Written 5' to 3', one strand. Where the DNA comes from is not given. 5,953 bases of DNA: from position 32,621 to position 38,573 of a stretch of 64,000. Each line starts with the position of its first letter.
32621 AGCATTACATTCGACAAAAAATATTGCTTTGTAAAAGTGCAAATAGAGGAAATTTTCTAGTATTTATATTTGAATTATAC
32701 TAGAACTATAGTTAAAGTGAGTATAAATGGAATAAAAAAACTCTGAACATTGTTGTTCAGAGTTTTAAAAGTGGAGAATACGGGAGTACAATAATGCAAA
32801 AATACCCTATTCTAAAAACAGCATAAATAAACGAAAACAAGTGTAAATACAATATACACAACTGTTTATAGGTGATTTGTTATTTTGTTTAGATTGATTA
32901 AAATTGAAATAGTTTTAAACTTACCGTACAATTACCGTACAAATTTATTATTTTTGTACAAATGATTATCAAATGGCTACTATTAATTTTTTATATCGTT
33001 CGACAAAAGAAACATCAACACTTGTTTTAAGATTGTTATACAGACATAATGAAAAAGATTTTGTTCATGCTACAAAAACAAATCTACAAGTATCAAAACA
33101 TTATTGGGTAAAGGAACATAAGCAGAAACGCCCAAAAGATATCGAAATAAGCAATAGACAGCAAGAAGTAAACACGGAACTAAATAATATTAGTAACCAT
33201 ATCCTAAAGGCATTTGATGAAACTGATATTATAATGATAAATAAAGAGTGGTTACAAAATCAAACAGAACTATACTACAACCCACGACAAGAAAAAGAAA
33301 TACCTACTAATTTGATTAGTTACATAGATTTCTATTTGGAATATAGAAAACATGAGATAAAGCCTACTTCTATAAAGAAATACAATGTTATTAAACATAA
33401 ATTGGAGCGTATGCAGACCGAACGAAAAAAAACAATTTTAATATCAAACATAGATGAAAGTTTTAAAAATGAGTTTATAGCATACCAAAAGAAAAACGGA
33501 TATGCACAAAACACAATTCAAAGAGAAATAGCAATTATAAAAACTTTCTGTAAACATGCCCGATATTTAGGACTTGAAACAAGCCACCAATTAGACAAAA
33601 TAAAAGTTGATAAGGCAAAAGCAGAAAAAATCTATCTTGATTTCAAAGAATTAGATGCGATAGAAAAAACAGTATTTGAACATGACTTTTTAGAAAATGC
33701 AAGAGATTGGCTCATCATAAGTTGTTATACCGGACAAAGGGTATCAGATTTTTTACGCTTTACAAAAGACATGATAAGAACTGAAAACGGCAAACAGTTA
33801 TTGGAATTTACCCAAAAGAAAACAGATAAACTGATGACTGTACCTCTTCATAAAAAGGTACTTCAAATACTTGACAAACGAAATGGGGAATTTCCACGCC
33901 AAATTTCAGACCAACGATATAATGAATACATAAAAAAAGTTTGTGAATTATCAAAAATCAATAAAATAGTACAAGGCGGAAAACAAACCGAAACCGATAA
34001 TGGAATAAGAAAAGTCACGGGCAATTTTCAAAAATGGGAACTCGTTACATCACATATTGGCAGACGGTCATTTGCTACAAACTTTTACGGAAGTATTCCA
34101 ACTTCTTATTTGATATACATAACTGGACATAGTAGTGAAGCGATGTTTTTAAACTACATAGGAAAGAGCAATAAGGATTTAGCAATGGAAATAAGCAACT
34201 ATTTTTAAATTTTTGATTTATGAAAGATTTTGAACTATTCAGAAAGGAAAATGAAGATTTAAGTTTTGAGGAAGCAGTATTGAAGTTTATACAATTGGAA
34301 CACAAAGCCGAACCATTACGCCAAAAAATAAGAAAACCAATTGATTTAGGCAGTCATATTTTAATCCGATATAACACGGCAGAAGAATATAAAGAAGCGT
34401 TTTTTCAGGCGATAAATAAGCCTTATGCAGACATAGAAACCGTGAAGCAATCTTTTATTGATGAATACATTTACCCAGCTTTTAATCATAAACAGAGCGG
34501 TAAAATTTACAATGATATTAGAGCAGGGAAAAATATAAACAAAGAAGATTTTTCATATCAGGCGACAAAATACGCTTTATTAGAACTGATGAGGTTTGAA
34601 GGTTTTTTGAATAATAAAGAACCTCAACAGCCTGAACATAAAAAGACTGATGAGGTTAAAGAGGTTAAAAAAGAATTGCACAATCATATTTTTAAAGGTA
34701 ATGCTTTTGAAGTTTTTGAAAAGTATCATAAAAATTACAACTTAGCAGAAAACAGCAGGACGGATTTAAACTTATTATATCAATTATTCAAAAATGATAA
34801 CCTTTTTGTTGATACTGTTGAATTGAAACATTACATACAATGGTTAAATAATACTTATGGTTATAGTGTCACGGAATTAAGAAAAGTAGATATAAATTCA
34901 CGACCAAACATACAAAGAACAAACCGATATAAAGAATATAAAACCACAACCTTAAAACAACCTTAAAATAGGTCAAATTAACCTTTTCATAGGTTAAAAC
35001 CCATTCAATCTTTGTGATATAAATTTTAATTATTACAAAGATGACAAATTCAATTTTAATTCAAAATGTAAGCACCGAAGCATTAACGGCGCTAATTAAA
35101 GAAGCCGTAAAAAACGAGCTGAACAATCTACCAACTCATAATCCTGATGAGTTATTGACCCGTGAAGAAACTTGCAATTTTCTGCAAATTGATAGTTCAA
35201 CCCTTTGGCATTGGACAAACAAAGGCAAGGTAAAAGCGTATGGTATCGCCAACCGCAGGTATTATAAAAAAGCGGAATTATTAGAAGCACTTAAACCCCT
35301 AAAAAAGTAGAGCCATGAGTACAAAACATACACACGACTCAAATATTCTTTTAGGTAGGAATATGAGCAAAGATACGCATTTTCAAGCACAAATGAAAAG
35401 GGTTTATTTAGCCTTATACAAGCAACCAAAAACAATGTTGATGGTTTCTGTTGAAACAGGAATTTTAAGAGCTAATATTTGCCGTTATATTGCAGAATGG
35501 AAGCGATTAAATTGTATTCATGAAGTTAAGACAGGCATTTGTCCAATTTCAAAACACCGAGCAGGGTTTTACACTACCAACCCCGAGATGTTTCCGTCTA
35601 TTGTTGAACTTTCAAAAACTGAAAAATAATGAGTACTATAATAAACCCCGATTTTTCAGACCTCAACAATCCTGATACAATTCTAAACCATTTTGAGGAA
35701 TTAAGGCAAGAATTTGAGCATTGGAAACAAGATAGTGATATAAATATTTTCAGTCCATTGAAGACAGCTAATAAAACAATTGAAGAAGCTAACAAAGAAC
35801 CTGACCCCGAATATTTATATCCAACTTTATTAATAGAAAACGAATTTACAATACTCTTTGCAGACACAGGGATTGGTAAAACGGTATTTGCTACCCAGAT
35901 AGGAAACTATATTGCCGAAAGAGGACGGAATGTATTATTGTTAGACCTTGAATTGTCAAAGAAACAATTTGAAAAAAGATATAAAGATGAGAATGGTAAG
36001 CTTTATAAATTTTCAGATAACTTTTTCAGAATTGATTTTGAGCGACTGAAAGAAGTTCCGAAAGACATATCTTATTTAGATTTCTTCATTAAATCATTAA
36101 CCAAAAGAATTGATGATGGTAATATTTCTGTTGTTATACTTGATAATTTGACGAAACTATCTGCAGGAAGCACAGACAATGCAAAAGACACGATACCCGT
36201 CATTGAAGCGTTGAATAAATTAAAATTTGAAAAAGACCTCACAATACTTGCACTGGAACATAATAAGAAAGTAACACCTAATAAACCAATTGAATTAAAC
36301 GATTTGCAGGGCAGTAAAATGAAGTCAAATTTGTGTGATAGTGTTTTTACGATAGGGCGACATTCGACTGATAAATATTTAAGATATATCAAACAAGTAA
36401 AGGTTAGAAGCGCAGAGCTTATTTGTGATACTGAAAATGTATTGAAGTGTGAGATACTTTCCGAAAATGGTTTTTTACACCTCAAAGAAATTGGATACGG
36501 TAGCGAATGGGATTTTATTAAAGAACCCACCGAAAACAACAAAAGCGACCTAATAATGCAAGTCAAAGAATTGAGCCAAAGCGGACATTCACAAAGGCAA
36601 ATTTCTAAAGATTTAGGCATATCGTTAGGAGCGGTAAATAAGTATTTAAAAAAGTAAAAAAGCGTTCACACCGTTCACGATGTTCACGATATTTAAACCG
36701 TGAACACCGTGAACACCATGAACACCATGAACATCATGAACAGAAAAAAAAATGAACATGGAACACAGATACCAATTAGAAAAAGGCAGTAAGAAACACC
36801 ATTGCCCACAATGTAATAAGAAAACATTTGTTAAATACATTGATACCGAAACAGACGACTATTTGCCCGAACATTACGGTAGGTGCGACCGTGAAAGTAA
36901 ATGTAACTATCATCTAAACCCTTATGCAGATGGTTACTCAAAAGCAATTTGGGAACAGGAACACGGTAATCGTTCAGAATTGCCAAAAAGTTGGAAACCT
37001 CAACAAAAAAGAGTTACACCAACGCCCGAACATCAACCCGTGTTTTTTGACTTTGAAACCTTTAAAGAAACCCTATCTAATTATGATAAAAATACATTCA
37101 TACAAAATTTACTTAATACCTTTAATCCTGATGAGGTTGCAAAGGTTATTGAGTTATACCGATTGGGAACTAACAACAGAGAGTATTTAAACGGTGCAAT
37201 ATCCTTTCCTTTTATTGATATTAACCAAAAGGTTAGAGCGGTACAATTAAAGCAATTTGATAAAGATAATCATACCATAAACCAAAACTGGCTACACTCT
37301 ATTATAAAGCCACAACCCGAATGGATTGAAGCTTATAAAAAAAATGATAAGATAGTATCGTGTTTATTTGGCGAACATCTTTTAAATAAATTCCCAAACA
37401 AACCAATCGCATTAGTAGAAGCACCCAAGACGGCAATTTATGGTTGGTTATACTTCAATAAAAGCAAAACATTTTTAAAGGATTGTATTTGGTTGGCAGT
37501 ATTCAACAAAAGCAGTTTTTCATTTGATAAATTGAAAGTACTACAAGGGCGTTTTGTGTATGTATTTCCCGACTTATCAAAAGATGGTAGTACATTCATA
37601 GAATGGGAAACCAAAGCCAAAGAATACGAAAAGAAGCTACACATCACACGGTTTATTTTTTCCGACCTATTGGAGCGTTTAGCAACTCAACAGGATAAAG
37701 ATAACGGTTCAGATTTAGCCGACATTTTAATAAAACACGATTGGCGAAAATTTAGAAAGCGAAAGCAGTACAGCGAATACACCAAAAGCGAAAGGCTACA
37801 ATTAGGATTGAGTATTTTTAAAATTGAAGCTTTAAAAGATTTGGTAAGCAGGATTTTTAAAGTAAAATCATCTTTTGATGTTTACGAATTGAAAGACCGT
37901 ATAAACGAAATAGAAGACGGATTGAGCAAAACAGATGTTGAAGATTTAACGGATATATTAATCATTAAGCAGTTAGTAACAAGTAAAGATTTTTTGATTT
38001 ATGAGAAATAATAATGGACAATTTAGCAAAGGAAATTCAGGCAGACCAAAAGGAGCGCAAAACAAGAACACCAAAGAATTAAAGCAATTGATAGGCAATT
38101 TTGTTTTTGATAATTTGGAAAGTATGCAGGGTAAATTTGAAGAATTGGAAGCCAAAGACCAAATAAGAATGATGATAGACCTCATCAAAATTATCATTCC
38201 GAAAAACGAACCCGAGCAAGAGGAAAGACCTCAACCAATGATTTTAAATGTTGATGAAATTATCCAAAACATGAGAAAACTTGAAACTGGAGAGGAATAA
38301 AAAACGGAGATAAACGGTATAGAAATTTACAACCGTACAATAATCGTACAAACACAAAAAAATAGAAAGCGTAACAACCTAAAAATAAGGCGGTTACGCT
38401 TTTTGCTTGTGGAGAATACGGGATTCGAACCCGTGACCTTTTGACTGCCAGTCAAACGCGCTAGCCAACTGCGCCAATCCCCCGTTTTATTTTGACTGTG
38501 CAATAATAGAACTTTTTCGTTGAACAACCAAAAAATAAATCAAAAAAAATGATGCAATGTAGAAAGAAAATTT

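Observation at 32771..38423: Compact tRNA-Ala-integrated element with its own replication module but no capsid, relaxase or conjugation genes: candidate Bacteroidota phage satellite or integrative replicon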

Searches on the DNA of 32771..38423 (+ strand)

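Call 12: search_dna_similar(query=window:32771-38423:+, collection=phages, mode=distant)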
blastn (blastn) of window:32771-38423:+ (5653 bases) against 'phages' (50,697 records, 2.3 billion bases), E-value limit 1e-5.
No match.

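Call 13: search_dna_similar(query=window:32771-38423:+, collection=plasmids, mode=distant)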
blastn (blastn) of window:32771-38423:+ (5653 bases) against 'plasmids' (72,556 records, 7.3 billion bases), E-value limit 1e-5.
No match.

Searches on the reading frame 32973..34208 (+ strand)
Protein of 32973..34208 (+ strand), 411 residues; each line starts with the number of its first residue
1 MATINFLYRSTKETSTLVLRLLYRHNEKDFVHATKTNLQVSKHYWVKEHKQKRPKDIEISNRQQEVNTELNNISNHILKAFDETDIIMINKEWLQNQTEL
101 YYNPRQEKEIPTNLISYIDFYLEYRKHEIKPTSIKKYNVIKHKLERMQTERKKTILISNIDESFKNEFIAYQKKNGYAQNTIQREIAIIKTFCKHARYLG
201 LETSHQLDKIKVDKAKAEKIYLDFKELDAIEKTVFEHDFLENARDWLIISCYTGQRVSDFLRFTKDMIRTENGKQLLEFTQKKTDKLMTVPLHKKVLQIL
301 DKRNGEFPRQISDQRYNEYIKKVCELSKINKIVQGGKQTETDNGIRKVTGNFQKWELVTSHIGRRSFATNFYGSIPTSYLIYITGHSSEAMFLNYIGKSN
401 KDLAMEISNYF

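Call 8: search_protein_families(library=pfam, proteins=[window:32973-34208:+], max_evalue=0.1)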
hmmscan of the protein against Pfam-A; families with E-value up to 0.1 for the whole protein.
window:32973-34208:+ (411 aa): 3 families
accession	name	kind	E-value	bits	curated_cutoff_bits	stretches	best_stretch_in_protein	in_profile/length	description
PF13102.12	Phage_int_SAM_5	-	7.6e-09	36.3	22.3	1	113-200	1-86/98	Phage integrase SAM-like domain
PF00589.27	Phage_integrase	-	6.1e-08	33.1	27.1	1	247-397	28-167/172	Phage integrase family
PF02899.23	Phage_int_SAM_1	-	0.047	14.4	22.3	0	131-196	16-79/83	Phage integrase, N-terminal SAM-like domain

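Call 9: search_protein_families(library=phrogs, proteins=[window:32973-34208:+], max_evalue=0.1)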
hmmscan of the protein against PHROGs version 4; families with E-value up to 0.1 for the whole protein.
window:32973-34208:+ (411 aa): 3 families
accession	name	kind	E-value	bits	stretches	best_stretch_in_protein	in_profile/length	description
phrog_1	-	integration and excision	2.3e-29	104.2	1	113-400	165-437/611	integrase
phrog_216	-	integration and excision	7.2e-17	62.4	1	182-407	15-233/301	integrase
phrog_7269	-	integration and excision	0.02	15.8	1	359-409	29-80/89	integrase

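Call 10: search_protein_families(library=ncbifam, proteins=[window:32973-34208:+], max_evalue=0.1)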
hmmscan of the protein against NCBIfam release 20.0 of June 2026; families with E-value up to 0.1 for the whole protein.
window:32973-34208:+ (411 aa): 3 families
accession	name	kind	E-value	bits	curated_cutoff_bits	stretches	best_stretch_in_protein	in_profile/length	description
TIGR02224.1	recomb_XerC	equivalog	2.1e-09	37.2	335.15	1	129-370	13-248/295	tyrosine recombinase XerC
TIGR02225.1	recomb_XerD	equivalog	6.3e-09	35.6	329.6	1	132-369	16-244/290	site-specific tyrosine recombinase XerD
NF001399.0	PRK00283.1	subfamily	6.4e-05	22.3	279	1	144-318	34-208/300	tyrosine recombinase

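Call 106: search_protein_families(library=padloc, proteins=[window:32973-34208:+], max_evalue=0.01)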
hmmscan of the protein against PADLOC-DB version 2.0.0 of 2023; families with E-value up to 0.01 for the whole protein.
window:32973-34208:+ (411 aa): 0 families

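Call 128: find_related_loci(query=window:32973-34205:+, collection=metagenome_contigs, flank=8000)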
Query window:32973-34205:+ (411 aa) in metagenome_contigs; peptide patterns used: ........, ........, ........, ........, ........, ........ (x = any residue, [..] = any of these).
89 stretches matched a pattern; 4 encode a relative of the query (tblastn E <= 1e-3); 4 distinct loci.
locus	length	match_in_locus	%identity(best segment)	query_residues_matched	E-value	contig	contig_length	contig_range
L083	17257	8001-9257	66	1-411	0e+0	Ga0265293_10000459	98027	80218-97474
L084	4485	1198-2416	82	1-411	0e+0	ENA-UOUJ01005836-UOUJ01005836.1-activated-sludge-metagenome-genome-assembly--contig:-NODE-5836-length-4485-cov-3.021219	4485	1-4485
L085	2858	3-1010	76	77-411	0e+0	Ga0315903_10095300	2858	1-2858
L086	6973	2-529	82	236-411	8e-98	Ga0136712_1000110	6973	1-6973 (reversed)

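Call 132: search_protein_families(library=pfam, proteins=[L083:10739-13114:+, L083:9272-10039:+, L083:13526-14128:+, L083:14128-14358:+, L083:14362-14670:+, L086:5736-6317:+], max_evalue=0.01)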
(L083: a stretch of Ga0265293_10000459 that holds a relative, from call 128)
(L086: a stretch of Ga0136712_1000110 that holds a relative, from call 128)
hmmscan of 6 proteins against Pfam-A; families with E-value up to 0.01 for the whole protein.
L083:10739-13114:+ (792 aa): 0 families

L083:9272-10039:+ (256 aa): 0 families

L083:13526-14128:+ (201 aa): 0 families

L083:14128-14358:+ (77 aa): 0 families

L083:14362-14670:+ (103 aa): 0 families

L086:5736-6317:+ (194 aa): 0 families

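Call 133: search_solved_structures(query=L083:10739-13114:+, max_evalue=1)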
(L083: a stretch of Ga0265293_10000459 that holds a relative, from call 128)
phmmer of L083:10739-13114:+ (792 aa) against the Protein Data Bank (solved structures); distinct sequences matched with E-value up to 1: 1.
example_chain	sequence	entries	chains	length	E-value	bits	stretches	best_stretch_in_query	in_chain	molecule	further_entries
7q58_A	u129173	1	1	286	0.21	13.2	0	725-753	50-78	SAKe6BR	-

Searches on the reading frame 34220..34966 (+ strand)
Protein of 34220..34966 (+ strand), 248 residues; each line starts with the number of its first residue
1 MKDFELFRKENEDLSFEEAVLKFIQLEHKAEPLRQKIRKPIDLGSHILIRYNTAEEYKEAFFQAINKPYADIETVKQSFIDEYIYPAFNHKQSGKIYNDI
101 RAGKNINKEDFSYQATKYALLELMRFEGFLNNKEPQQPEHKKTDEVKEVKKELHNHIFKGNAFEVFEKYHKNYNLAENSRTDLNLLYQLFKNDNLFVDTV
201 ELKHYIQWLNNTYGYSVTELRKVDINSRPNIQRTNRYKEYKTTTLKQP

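Call 8: search_protein_families(library=pfam, proteins=[window:34220-34966:+], max_evalue=0.1)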
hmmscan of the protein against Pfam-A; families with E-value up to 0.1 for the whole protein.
window:34220-34966:+ (248 aa): 0 families

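Call 9: search_protein_families(library=phrogs, proteins=[window:34220-34966:+], max_evalue=0.1)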
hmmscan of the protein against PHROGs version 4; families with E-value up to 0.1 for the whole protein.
window:34220-34966:+ (248 aa): 0 families

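Call 10: search_protein_families(library=ncbifam, proteins=[window:34220-34966:+], max_evalue=0.1)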
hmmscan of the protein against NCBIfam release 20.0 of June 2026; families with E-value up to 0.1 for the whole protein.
window:34220-34966:+ (248 aa): 1 family
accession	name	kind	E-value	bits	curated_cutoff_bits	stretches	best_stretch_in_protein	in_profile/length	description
NF038367.1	OM_lipo_TUL4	subfamily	0.03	14.6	75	1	63-119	50-108/149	TUL4 family lipoprotein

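Call 106: search_protein_families(library=padloc, proteins=[window:34220-34966:+], max_evalue=0.01)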
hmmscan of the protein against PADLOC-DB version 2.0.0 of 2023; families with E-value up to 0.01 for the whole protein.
window:34220-34966:+ (248 aa): 0 families

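Call 114: search_protein_representatives(protein=window:34220-34963:+)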
Query: 248 residues. Proteins with E-value up to 0.001 (for the whole library): 240; up to 1e-10: 116; up to 1e-30: 27. The best 150 are listed.
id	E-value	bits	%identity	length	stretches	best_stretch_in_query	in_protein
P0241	1.4e-159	545.5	100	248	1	1-248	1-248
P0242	4.1e-60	220.0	55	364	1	40-246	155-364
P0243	2.3e-45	171.7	67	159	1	109-248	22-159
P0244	7.1e-44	166.8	73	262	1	133-248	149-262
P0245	4.1e-43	164.3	74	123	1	145-248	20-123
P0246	1.1e-42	163.0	75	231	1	134-246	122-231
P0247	2.7e-42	161.7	62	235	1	104-248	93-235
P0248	5.0e-42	160.8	53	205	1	65-248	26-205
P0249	5.5e-42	160.6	58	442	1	103-246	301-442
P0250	1.6e-41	159.1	55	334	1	93-248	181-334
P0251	1.9e-41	158.9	73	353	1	143-248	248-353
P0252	4.8e-41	157.6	74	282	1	135-248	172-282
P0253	1.5e-40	156.0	62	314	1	125-248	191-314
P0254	1.6e-40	155.8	65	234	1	112-246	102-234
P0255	2.4e-40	155.3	65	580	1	127-248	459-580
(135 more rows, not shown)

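Call 118: search_solved_structures(query=A6, max_evalue=1)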
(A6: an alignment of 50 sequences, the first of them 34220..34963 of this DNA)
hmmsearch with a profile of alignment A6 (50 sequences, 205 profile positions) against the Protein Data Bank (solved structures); distinct sequences matched with E-value up to 1: 0.

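Call 119: search_protein_families(library=pfam, alignment_id=A6, max_evalue=0.01)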
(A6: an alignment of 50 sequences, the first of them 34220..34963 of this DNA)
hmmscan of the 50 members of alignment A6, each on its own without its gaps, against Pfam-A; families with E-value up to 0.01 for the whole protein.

A. member 1, window:34220-34963:+ (248 aa): 0 families

B. families by the number of members that match (of 50 scanned): 5 families
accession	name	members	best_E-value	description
PF03248.18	Rer1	1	0.00017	Rer1 family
PF03676.19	PHAF1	1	0.00098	Phagosome assembly factor 1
PF18527.6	STT3_PglB_C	1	0.0049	STT3/PglB C-terminal beta-barrel domain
PF03792.18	PBC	1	0.0076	PBC domain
PF00210.30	Ferritin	1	0.0092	Ferritin-like domain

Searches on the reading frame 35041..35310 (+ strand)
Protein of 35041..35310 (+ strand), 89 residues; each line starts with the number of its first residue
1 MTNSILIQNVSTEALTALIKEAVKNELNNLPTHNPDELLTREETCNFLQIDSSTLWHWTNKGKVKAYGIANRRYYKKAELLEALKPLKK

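Call 8: search_protein_families(library=pfam, proteins=[window:35041-35310:+], max_evalue=0.1)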
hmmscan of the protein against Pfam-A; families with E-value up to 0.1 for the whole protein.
window:35041-35310:+ (89 aa): 2 families
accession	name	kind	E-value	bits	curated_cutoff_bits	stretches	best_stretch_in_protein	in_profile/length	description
PF12728.13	HTH_17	-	1.5e-09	38.4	27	1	38-84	1-47/51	Helix-turn-helix domain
PF13022.12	HTH_Tnp_1_2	-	0.0021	18.6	27.9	1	37-67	25-55/122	Helix-turn-helix of insertion element transposase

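Call 9: search_protein_families(library=phrogs, proteins=[window:35041-35310:+], max_evalue=0.1)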
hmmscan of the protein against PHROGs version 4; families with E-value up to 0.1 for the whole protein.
window:35041-35310:+ (89 aa): 15 families
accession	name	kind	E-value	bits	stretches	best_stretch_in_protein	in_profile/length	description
phrog_668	-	DNA, RNA and nucleotide metabolism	2.7e-08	34.7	1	13-80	37-106/181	HTH DNA binding protein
phrog_66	-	integration and excision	8e-06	26.8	1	25-85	80-141/412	excisionase and transcriptional regulator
phrog_2907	-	integration and excision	5.4e-05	24.6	1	36-75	4-46/117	excisionase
phrog_4745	-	DNA, RNA and nucleotide metabolism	0.00088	20.1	1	26-64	19-57/107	DNA binding protein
phrog_25262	-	unknown function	0.0009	20.2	1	13-84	10-81/106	-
phrog_2474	-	transcription regulation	0.0013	19.6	1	19-77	28-89/118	MerR-like transcriptional regulator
phrog_15534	-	DNA, RNA and nucleotide metabolism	0.0024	19.4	1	7-62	14-67/93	HTH DNA binding protein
phrog_7735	-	integration and excision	0.0031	18.9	1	34-84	1-50/99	excisionase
phrog_6620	-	integration and excision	0.0032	18.1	1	40-83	3-48/201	transposase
phrog_1729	-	unknown function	0.004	18.2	1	39-79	93-133/142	-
phrog_10045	-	DNA, RNA and nucleotide metabolism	0.0052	17.6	1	23-63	5-45/74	HTH DNA binding protein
phrog_7338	-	unknown function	0.0056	17.9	1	17-81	9-74/87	-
phrog_20602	-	DNA, RNA and nucleotide metabolism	0.021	15.9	1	37-73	5-41/86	DNA binding protein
phrog_9834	-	integration and excision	0.054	14.8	1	15-65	9-54/86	excisionase and transcriptional regulator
phrog_1553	-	integration and excision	0.073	13.7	0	36-60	2-26/65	excisionase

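Call 10: search_protein_families(library=ncbifam, proteins=[window:35041-35310:+], max_evalue=0.1)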
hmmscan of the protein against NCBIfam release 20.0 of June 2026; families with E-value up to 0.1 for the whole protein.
window:35041-35310:+ (89 aa): 4 families
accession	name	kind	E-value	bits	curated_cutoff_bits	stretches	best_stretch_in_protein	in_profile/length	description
NF047737.1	antiphage_MADS1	equivalog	0.002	18.3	80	1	36-79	1-44/49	methylation-associated defense system helix-turn-helix domain-containing protein MAD1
NF033787.1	HTH_BldC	subfamily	0.011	15.5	77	1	37-67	1-31/49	BldC family transcriptional regulator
NF033518.0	transpos_IS607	equivalog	0.016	14.7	110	1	43-82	2-42/187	IS607 family transposase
TIGR01764.1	excise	domain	0.062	13.7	28.8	1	38-85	1-48/49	excisionase family DNA-binding protein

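Call 106: search_protein_families(library=padloc, proteins=[window:35041-35310:+], max_evalue=0.01)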
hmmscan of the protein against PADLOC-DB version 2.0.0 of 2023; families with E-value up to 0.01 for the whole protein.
window:35041-35310:+ (89 aa): 1 family
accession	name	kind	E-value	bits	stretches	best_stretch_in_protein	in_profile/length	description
PDLC04133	mad1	-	4.1e-07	28.2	1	36-87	3-54/60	mads_1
